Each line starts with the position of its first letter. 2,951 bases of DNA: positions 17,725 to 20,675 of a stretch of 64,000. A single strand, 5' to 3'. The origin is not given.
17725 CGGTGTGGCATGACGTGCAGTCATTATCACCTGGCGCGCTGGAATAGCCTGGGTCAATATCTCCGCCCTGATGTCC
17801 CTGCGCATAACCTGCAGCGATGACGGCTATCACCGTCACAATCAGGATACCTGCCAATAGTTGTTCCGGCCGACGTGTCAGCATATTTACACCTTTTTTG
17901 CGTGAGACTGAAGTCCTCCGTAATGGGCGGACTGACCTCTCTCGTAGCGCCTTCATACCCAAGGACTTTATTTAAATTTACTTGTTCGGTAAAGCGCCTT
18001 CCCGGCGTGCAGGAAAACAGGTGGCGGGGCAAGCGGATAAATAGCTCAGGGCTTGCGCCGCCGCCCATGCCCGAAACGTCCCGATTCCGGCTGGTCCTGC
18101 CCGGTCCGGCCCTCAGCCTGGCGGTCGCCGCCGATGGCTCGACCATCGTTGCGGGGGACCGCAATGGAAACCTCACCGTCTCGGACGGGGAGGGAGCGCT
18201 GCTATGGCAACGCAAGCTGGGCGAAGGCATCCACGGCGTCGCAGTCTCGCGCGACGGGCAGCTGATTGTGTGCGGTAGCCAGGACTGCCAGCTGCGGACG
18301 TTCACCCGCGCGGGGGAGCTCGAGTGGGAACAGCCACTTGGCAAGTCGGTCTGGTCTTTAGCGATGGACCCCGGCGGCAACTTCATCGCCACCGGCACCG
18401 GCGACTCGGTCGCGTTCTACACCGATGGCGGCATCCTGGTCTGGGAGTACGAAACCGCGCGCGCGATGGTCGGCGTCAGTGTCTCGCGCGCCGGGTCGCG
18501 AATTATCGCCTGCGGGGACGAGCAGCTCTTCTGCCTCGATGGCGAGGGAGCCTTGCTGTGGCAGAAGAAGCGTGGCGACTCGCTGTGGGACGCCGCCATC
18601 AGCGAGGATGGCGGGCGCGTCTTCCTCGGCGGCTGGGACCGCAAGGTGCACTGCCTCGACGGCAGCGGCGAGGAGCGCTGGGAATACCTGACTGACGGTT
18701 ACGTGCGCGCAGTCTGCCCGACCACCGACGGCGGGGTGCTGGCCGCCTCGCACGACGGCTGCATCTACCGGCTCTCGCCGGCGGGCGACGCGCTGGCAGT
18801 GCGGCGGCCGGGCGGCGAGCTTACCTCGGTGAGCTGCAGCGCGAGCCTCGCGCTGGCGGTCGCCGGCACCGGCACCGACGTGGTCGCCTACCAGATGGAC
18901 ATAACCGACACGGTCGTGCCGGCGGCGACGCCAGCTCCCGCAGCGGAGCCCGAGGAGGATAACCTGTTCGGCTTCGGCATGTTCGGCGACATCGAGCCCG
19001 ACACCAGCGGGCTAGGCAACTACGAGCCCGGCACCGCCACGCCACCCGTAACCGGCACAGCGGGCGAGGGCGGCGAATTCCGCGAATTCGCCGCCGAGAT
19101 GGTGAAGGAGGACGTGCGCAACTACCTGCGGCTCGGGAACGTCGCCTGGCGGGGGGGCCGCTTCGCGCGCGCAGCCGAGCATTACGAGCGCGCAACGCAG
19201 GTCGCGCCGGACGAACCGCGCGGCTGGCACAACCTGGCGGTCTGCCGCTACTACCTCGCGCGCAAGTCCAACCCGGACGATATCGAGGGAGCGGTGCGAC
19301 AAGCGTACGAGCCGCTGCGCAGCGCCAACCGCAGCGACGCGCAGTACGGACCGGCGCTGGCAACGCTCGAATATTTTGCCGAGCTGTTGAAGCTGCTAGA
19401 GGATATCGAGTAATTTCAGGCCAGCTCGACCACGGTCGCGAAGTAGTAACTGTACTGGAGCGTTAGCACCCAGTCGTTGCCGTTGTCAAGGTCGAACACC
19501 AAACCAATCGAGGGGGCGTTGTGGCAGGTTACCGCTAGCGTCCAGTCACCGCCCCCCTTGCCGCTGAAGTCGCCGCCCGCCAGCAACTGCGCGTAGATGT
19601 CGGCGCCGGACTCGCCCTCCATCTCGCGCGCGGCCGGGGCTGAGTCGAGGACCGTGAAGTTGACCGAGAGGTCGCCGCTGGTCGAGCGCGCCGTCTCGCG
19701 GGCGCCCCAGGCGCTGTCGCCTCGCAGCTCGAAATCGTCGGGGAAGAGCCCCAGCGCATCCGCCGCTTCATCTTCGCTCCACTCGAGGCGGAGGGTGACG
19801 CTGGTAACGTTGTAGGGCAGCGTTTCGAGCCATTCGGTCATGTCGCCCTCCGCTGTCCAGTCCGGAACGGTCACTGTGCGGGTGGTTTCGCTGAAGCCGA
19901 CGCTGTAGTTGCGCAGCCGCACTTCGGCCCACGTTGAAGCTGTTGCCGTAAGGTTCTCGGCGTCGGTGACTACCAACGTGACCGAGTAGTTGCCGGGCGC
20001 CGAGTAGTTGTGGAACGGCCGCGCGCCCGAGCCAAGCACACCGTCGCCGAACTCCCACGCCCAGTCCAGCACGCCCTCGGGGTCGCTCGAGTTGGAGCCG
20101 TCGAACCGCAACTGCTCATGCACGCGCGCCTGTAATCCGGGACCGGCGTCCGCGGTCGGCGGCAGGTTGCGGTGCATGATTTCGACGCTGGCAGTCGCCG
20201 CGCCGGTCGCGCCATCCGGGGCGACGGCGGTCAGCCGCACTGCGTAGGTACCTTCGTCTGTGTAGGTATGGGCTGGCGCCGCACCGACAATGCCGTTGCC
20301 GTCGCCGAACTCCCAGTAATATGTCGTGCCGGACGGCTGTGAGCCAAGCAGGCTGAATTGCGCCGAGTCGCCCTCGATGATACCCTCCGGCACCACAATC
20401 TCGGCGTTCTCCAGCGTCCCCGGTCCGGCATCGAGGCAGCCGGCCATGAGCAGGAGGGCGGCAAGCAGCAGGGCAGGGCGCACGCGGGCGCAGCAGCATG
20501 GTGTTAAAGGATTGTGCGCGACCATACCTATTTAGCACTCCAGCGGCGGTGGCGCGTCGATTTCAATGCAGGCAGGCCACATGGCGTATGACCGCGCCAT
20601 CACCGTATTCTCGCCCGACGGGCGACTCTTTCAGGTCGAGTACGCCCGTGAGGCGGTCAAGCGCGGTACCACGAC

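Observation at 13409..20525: Surface-protein cluster: giant PKD protein with cytoplasmic coiled-coil/poly-acidic tail, PQQ-propeller/TPR protein and PKD lipoprotein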

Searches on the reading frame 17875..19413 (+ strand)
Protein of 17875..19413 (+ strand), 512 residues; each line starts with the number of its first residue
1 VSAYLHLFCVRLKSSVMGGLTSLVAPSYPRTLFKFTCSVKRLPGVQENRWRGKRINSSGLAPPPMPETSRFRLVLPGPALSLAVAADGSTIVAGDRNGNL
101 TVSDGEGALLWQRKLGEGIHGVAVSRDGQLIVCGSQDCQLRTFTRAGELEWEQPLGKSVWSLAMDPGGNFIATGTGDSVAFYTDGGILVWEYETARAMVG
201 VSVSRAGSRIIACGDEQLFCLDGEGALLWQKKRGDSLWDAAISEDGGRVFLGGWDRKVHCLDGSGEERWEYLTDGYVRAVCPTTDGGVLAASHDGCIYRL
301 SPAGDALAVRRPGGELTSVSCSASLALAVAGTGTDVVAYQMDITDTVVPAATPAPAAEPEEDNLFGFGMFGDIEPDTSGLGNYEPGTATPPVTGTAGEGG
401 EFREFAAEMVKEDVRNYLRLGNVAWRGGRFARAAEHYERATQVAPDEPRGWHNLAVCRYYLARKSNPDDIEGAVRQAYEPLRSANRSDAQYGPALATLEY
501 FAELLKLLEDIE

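Call 3: search_protein_families(library=pfam, proteins=[window:17875-19413:+], max_evalue=0.01)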
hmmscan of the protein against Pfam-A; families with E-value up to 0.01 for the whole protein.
window:17875-19413:+ (512 aa): 16 families
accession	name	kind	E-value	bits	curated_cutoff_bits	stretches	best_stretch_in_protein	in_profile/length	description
PF13570.13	Beta-prop_ACSF4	-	9.2e-21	75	133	2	81-232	54-211/329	Beta-alanine-activating enzyme, beta-propeller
PF13360.13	PQQ_2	-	1.5e-14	54.7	27.6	2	79-207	24-159/233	Outer membrane protein assembly factor BamB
PF00400.38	WD40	-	3.3e-13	50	27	0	118-141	13-36/39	WD domain, G-beta repeat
PF23414.1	Beta-prop_EML_2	-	5.5e-10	39.5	90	2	120-208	2-84/266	Echinoderm microtubule-associated protein second beta-propeller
PF25292.1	Beta-prop_CGLA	-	1.4e-08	35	26.8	0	236-307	33-109/316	Lambda-carrageenase beta-propeller domain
PF25174.1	Beta-prop_THOC3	-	2.6e-08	33.6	305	2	76-180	88-195/272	THOC3 beta-propeller domain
PF13428.12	TPR_14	-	3.9e-06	27.5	23.5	1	415-455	2-42/44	Tetratricopeptide repeat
PF13432.12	TPR_16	-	1.4e-05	25.8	32.7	1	418-478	1-58/65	Tetratricopeptide repeat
PF24817.1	WD40_WDHD1_1st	-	6.1e-05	22.8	109.9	1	119-204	89-169/291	WDHD1 first WD40 domain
PF07719.23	TPR_2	-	0.00018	21.8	27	1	417-446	4-33/34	Tetratricopeptide repeat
PF00515.34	TPR_1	-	0.00034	20.7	27.8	1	417-446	4-33/34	Tetratricopeptide repeat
PF25172.1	Beta-prop_WDR3_2nd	-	0.0013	18.4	140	0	119-148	262-291/293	WDR3 second beta-propeller domain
PF25173.1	Beta-prop_WDR3_1st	-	0.0014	18.8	154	0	81-178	76-177/184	WDR3 first beta-propeller domain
PF24797.1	Beta-prop_WDR35_TULP_N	-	0.0022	17.6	80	0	84-148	123-188/332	WDR35/TULP4 N-terminal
PF13414.12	TPR_11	-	0.0033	17.5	26.8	1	426-456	6-36/42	TPR repeat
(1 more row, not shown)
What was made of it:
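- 19078..19386 (+): C-terminal TPR-like helical domain (aa 338-440). TPR_14 scores 27.5 bits against 23.5 (call 3).
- On TPR: TPR_14 scores 27.5 bits against 23.5, while the other TPR profiles are below cut-off (call 3).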

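Call 4: search_protein_families(library=ncbifam, proteins=[window:17875-19413:+], max_evalue=0.01)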
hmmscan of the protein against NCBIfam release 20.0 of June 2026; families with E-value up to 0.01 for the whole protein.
window:17875-19413:+ (512 aa): 6 families
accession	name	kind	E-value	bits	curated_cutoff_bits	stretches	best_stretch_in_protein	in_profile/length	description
TIGR03300.1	assembly_YfgL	equivalog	6.5e-14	51.4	285.2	2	80-161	57-139/377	outer membrane protein assembly factor BamB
TIGR03075.1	PQQ_enz_alc_DH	subfamily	9.4e-08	31.1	480.05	0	66-125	453-513/530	PQQ-dependent dehydrogenase, methanol/ethanol family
NF033920.0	C39_PA2778_fam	equivalog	3.4e-05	23.4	150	1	405-464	181-240/255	PA2778 family cysteine peptidase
NF053615.1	SerThrKinAfsKStmc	equivalog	0.0001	21.1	1300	1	167-301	665-800/809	protein serine/threonine kinase AfsK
NF045728.1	glycosyl_F510_1955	equivalog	0.0088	15.3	175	0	119-231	95-212/246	F510_1955 family glycosylhydrolase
NF047507.1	TPR_BatC_Lepto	exception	0.0094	15.4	175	0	415-469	97-147/214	TPR repeat-containing protein BatC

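Call 42: find_homologous_proteins(query=window:18067-19413:+, max_evalue=0.00001)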
Query window:18067-19413:+ (448 aa): 44 proteins with E <= 0.00001 among 8000 candidates.
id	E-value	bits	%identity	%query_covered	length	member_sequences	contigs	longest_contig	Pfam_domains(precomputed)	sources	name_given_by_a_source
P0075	1.3e-297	1005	98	100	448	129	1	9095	PF13360.14,PF25174.2,PF23381.2,PF25292.1,PF13570.14,PF13432.13,PF13428.13,PF00400.39,PF23414.2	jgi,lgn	-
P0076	1.0e-260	883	87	98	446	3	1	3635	PF13360.14,PF23381.2,PF13570.14,PF13432.13,PF13428.13,PF00400.39,PF07719.24,PF23414.2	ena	-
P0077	6.2e-189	647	66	98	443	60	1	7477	PF13360.14,PF25174.2,PF13414.13,PF23381.2,PF25292.1,PF13570.14,PF24817.2,PF13428.13,PF00400.39,PF23414.2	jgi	-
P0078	2.4e-187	642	65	98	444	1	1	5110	PF13360.14,PF13414.13,PF23381.2,PF25292.1,PF13570.14,PF00400.39,PF23414.2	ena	-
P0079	1.4e-186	639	65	98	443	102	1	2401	PF13360.14,PF13414.13,PF23381.2,PF25292.1,PF00515.35,PF13570.14,PF24817.2,PF13432.13,PF13428.13,PF00400.39,PF23414.2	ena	-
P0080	1.6e-136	474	47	100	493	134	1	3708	PF13360.14,PF25174.2,PF13414.13,PF23381.2,PF25173.2,PF13570.14,PF24817.2,PF13428.13,PF18975.7,PF25292.1,PF00515.35,PF24807.2,PF00400.39,PF23414.2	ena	-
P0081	4.3e-136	473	45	100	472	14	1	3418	PF13360.14,PF13414.13,PF23381.2,PF25173.2,PF13570.14,PF24817.2,PF13428.13,PF23409.2,PF18975.7,PF25292.1,PF00515.35,PF24807.2,PF00400.39,PF23414.2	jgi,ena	-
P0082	7.3e-136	472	45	99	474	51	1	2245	PF13360.14,PF25174.2,PF13414.13,PF23381.2,PF13570.14,PF13428.13,PF23409.2,PF20426.5,PF18975.7,PF25292.1,PF00515.35,PF24807.2,PF00400.39,PF13181.13,PF07719.24,PF23414.2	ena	-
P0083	1.3e-135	471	46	100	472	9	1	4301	PF13360.14,PF23381.2,PF25173.2,PF13570.14,PF24817.2,PF13428.13,PF18975.7,PF25292.1,PF00515.35,PF24807.2,PF00400.39,PF23414.2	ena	-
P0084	6.2e-135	469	46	99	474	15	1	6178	PF13360.14,PF25174.2,PF13414.13,PF23381.2,PF18975.7,PF25292.1,PF13570.14,PF00400.39,PF24796.2,PF23414.2,PF23409.2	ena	-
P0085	3.3e-134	466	45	100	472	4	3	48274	PF13360.14,PF23381.2,PF25292.1,PF00515.35,PF13570.14,PF13432.13,PF13428.13,PF00400.39,PF23414.2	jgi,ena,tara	tara:strand:+ start:1402 stop:2820 length:1419 start_codon:yes stop_codon:yes gene_type:complete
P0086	7.8e-134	465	46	99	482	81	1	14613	PF13360.14,PF25174.2,PF13414.13,PF23381.2,PF25173.2,PF13570.14,PF24817.2,PF23409.2,PF18975.7,PF25292.1,PF24807.2,PF00400.39,PF23414.2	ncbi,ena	-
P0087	2.4e-130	454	45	100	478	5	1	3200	PF13360.14,PF25174.2,PF13414.13,PF23381.2,PF12894.14,PF13570.14,PF23409.2,PF18975.7,PF25292.1,PF24807.2,PF00400.39,PF23414.2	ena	-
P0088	6.7e-130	452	45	99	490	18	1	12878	PF13360.14,PF25174.2,PF13414.13,PF23381.2,PF25173.2,PF13570.14,PF24817.2,PF13428.13,PF24796.2,PF23409.2,PF25172.2,PF25292.1,PF00515.35,PF24807.2,PF00400.39,PF23414.2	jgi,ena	-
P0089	7.1e-130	452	64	74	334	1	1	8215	PF13360.14,PF25174.2,PF23381.2,PF25292.1,PF25173.2,PF13570.14,PF00400.39,PF23414.2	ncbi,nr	ncbi:MAG: PQQ-binding-like beta-propeller repeat protein, partial [Candidatus Poseidoniia archaeon]|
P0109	3.9e-62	229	33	98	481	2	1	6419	PF13360.14,PF25174.2,PF13414.13,PF23381.2,PF13570.14,PF13428.13,PF14559.13,PF23393.3,PF00515.35,PF13424.13,PF07719.24,PF23414.2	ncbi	-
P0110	3.0e-59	219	32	98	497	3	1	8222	PF23393.3,PF13360.14,PF23381.2,PF13570.14,PF23414.2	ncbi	-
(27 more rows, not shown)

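Call 43: find_encoding_contigs(protein=P0109, flank=8000, max_places=2)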
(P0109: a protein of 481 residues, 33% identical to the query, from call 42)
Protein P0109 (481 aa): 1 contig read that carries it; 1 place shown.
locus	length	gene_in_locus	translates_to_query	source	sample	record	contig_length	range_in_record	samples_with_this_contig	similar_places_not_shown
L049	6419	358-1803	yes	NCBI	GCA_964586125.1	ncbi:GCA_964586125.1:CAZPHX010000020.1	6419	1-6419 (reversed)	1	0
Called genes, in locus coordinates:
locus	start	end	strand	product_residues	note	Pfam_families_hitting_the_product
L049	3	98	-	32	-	?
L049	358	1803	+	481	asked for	PF13360:PQQ_2, PF13570:Beta-prop_ACSF4 (faint), PF23414:Beta-prop_EML_2 (weak), PF23381:Beta-prop_IFT122_1st (weak), PF13360:PQQ_2 (weak), PF00515:TPR_1 (weak), PF13414:TPR_11 (weak), PF13428:TPR_14 (weak), +5 more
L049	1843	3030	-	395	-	PF00801:PKD, PF18911:PKD_4, PF22352:K319L-like_PKD (faint), PF00801:PKD, PF18911:PKD_4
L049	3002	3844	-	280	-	PF00106:adh_short, PF08659:KR, PF13561:adh_short_C2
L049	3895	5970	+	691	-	PF23381:Beta-prop_IFT122_1st, PF23414:Beta-prop_EML_2 (weak), PF25174:Beta-prop_THOC3, PF13360:PQQ_2 (weak), PF23414:Beta-prop_EML_2 (weak), PF23381:Beta-prop_IFT122_1st, PF00801:PKD, PF18911:PKD_4, +12 more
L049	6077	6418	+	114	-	?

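Call 44: find_encoding_contigs(protein=P0110, flank=8000, max_places=2)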
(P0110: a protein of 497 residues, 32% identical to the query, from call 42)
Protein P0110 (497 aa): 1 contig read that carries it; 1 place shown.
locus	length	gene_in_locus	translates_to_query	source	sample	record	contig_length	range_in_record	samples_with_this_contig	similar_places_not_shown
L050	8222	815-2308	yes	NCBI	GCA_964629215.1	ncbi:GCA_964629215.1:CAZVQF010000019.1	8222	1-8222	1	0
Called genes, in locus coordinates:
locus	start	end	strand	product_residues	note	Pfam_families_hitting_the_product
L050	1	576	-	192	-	?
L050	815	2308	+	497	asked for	PF13360:PQQ_2 (weak), PF13570:Beta-prop_ACSF4 (faint), PF23381:Beta-prop_IFT122_1st (faint), PF23393:Beta-prop_WDR90_POC16_2nd (faint), PF23414:Beta-prop_EML_2 (faint), PF13360:PQQ_2 (weak)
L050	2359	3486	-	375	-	PF18911:PKD_4, PF00801:PKD, PF18911:PKD_4, PF22352:K319L-like_PKD (weak)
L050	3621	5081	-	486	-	-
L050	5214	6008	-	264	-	PF00106:adh_short, PF08659:KR, PF13561:adh_short_C2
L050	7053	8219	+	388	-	PF00400:WD40 (faint), PF13360:PQQ_2 (weak), PF23381:Beta-prop_IFT122_1st, PF23414:Beta-prop_EML_2 (weak), PF25174:Beta-prop_THOC3, PF00801:PKD, PF18911:PKD_4, PF22352:K319L-like_PKD, +2 more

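Call 65: predict_structure(alignment_id=A4)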
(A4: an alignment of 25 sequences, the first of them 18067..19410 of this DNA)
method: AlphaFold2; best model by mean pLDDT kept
length: 448 residues; sequences in the alignment: 25
mean_pLDDT: 78.3   pTM: 0.65
mean pLDDT of the five models: 78.3, 78.3, 77.5, 75.9, 75.1
residues with pLDDT >= 90: 220; 70-90: 97; 50-70: 63; < 50: 68
segments of 3 or more residues with pLDDT < 50: 1-3, 282-308, 316-346, 426-428, 446-448
pLDDT, mean of each block of 10 residues (from residue 1): 76 95 97 95 97 90 97 91 95 91 96 92 93 92 96 95 94 93 94 95 96 94 95 95 89 94 94 86 39 25 36 48 31 35 47 70 66 77 73 73 65 70 51 54 47
secondary structure, 60 per line:
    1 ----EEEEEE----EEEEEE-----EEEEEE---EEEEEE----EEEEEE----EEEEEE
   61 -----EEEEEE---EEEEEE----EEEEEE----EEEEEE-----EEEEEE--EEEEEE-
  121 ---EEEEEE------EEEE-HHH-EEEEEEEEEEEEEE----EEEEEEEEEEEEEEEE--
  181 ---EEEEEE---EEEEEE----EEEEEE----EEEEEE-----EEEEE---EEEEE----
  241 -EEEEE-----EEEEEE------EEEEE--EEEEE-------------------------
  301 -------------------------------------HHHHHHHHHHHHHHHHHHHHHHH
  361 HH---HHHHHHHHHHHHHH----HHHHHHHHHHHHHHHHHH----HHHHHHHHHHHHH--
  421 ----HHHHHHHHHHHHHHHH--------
elements in order: E5-10 E15-20 E26-31 E35-40 E45-50 E55-60 E66-71 E75-80 E85-90 E95-100 E106-111 E114-119 E124-129 E136-139 E145-158 E163-178 E184-189 E193-198 E203-208 E213-218 E224-228 E232-236 E242-246 E252-257 E264-268 E271-275 H338-362 H366-379 H384-401 H406-418 H425-440
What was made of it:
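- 18067..18906 (+): 7-bladed WD40-like beta-propeller (aa 1-280). pLDDT about 95 (call 65).
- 19078..19386 (+): Five helices, pLDDT 65-77 (call 65).
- On TPR: Five helices at aa 338-440 in the model (call 65).
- The conserved linker motif of the propeller protein is not confidently docked in the model (call 65). No predicted docking was seen (call 65).
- Tried and rejected: The idea that the conserved FG motif in the propeller's linker docks in cis, which would hint at a groove for the tail's DFGDFG linker: pLDDT reaches only 50 or slightly above at residues 309-315, so there is no support (call 65).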

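Call 68: fold_search(model_id=the predicted structure, library=pdb)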
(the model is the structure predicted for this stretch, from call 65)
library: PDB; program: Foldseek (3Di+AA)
matches with E <= 10: 1956; with E <= 0.001: 1544
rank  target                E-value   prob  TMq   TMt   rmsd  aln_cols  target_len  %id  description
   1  6tjg                  9.7e-20  1.00  0.49  0.65   5.0       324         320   20  Crystal structure of the computationally designed Cake8 protein (released 2020-05-06)
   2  6tji_A                2.3e-19  1.00  0.41  0.49   8.2       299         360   21  Crystal structure of the computationally designed Cake10 protein (released 2020-05-06)
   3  5yzv_B                4.8e-19  1.00  0.56  0.85   2.3       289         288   21  Biophysical and structural characterization of the thermostable WD40 domain of a prokaryotic protein, Thermomonospora  (released 2018-10-03)
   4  6tjh_A                5.3e-19  1.00  0.41  0.50   7.4       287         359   22  Crystal structure of the computationally designed Cake9 protein (released 2020-05-06)
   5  1erj_B                5.6e-19  1.00  0.56  0.71   2.6       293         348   21  CRYSTAL STRUCTURE OF THE C-TERMINAL WD40 DOMAIN OF TUP1 (released 2000-07-26)
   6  1erj_C                7.3e-19  1.00  0.56  0.70   2.3       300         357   20  CRYSTAL STRUCTURE OF THE C-TERMINAL WD40 DOMAIN OF TUP1 (released 2000-07-26)
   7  7bie_A                8.1e-19  1.00  0.57  0.88   1.9       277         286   22  Crystal structure of nvWrap-T, a 7-bladed symmetric propeller (released 2021-09-22)
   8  2ymu_A                1.3e-18  1.00  0.57  0.45   3.2       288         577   22  Structure of a highly repetitive propeller structure (released 2012-10-17)
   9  1erj_A                1.6e-18  1.00  0.55  0.70   2.6       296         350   20  CRYSTAL STRUCTURE OF THE C-TERMINAL WD40 DOMAIN OF TUP1 (released 2000-07-26)
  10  3ow8_C                2.0e-18  1.00  0.56  0.81   2.7       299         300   17  Crystal Structure of the WD repeat-containing protein 61 (released 2010-09-29)
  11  7bif_A                2.3e-18  1.00  0.53  0.82   3.2       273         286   22  Crystal structure of v22WRAP-T, a 7-bladed designer protein (released 2021-09-22)
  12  7big_A                2.9e-18  1.00  0.58  0.89   1.9       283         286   22  Crystal structure of v13WRAP-T, a 7-bladed designer protein (released 2021-09-22)
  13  2co0_A                4.4e-18  1.00  0.56  0.81   2.8       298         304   17  WDR5 and unmodified Histone H3 complex at 2.25 Angstrom (released 2006-07-03)
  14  6byn_W                4.9e-18  1.00  0.55  0.79   2.8       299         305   16  Crystal structure of WDR5-Mb(S4) monobody complex (released 2018-07-04)
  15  9rpv_Rg               5.5e-18  1.00  0.57  0.79   2.7       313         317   18  Structure of the ZAK-bound human disome (released 2025-12-10)
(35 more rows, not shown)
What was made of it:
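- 18067..18906 (+): Foldseek matches Tup1, WDR5, WDR61 and 7-bladed designer propellers, with target-normalised TM-score (TMt) up to 0.89 (call 68).
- On PQQ-dependent dehydrogenase (TIGR03075) / BamB (TIGR03300): The model is 7-bladed and WD40-like (calls 65, 68).
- Closest known: WD40-repeat scaffolds. Same: A 7-bladed propeller with target-normalised TM-score up to 0.85-0.89 (call 68), cytoplasmic, with TPR attached.
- The adaptor-type fold of the neighbour (call 68).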

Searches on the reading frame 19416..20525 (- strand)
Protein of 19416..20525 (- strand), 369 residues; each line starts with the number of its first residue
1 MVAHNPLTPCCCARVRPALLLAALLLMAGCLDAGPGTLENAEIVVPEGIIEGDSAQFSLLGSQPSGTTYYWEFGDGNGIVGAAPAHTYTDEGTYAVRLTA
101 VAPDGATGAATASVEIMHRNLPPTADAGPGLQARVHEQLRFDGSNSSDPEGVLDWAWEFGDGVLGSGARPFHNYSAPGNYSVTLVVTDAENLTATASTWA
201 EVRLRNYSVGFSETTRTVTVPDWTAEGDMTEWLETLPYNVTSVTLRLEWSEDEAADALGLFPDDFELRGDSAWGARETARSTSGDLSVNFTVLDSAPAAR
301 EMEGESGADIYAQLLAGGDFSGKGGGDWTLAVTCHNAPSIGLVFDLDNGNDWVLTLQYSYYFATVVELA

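Call 3: search_protein_families(library=pfam, proteins=[window:19416-20525:-], max_evalue=0.01)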
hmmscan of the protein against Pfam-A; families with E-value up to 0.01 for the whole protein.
window:19416-20525:- (369 aa): 5 families
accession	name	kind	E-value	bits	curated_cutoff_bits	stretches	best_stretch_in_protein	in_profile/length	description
PF18911.6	PKD_4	-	2.4e-36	124.1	27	2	120-195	1-77/85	PKD domain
PF00801.26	PKD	-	2.1e-21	76.1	23.5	2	47-111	9-76/80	PKD domain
PF22352.2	K319L-like_PKD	-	0.00044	20.6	27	0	136-198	11-80/84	K319L-like, PKD domain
PF05345.18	He_PIG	-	0.00058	20.7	24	0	174-197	67-90/96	Putative Ig domain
PF02010.21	REJ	-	0.0065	15.6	25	0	92-159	53-124/452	REJ domain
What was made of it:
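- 19416..20525 (-): Extracellular lipoprotein candidate, 369 aa: signal peptide with lipobox (LMAG-C30), two PKD domains (aa 47-111 and 120-195), and an unassigned C-terminal domain. PKD_4 124 bits (call 3).
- On PKD domain (PF00801 / PF18911): Lipoprotein: 76.1 and 124.1 bits (call 3).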

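Call 4: search_protein_families(library=ncbifam, proteins=[window:19416-20525:-], max_evalue=0.01)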
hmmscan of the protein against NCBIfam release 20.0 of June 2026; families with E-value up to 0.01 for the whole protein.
window:19416-20525:- (369 aa): 2 families
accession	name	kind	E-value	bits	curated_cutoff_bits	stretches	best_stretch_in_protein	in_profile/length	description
TIGR00864.1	PCC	subfamily_domain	5.9e-08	29.6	1861.4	1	62-101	1082-1122/2700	polycystin cation channel protein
NF058578.1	CPR_pilus_PamR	equivalog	0.0039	16.1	300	0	172-194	208-230/297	pilus system RbmA-like protein PamR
